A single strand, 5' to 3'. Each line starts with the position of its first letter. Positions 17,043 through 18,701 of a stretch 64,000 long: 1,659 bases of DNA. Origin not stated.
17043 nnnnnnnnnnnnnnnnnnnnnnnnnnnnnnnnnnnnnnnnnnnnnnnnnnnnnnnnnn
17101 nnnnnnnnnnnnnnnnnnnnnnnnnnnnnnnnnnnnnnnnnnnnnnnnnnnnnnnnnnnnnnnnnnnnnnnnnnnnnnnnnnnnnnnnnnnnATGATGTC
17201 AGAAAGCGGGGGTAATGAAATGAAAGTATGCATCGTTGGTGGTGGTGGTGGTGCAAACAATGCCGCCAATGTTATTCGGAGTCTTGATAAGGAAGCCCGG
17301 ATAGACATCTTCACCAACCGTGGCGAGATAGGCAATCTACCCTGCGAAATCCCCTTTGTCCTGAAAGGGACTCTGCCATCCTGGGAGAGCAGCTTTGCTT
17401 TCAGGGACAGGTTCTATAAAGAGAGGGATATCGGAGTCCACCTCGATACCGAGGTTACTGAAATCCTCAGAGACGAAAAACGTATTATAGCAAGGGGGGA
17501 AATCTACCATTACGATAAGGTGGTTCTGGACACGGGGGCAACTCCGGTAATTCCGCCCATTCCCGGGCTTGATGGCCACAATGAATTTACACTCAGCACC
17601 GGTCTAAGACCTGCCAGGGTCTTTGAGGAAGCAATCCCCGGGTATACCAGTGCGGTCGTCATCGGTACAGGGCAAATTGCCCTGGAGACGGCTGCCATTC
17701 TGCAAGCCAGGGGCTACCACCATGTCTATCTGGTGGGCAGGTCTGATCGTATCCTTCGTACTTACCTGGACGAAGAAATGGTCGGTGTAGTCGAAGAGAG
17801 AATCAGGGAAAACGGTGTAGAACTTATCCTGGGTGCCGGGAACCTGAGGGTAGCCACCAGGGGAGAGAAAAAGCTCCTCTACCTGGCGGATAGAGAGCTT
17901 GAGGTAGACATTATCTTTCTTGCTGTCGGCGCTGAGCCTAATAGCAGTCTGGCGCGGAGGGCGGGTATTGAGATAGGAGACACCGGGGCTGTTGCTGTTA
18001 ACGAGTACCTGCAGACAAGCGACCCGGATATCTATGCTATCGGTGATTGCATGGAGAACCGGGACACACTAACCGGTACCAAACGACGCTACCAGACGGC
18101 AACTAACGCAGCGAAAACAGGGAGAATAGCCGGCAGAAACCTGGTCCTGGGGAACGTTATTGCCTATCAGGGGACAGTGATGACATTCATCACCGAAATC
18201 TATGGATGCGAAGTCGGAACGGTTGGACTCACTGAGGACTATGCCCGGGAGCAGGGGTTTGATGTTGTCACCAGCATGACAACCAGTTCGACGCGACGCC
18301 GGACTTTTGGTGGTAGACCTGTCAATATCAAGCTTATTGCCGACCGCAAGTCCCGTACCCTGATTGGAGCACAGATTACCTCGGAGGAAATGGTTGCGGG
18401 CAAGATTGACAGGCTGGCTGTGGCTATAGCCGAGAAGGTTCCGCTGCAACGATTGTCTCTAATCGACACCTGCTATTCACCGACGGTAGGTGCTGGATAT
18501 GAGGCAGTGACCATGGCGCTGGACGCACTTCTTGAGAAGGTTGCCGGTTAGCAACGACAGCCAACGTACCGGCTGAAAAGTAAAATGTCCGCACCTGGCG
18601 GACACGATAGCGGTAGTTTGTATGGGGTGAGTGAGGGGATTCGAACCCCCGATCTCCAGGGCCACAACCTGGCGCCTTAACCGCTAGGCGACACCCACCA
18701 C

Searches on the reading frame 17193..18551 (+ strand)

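Call 44: search_protein_families(library=pfam, proteins=[window:17193-18551:+], max_evalue=0.0001)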
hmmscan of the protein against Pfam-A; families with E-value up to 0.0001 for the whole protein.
window:17193-18551:+ (452 aa): 4 families
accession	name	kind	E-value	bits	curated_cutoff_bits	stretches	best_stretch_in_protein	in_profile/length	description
PF07992.20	Pyr_redox_2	-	2.9e-51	175.1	26.1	1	10-310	1-291/291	Pyridine nucleotide-disulphide oxidoreductase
PF00070.33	Pyr_redox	-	3.9e-16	59.8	22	1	154-226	2-72/82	Pyridine nucleotide-disulphide oxidoreductase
PF02852.28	Pyr_redox_dim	-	1.6e-12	48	25.3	1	339-432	9-102/110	Pyridine nucleotide-disulphide oxidoreductase, dimerisation domain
PF13738.12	Pyr_redox_3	-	2.2e-07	30.9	30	1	56-284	72-305/305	Pyridine nucleotide-disulphide oxidoreductase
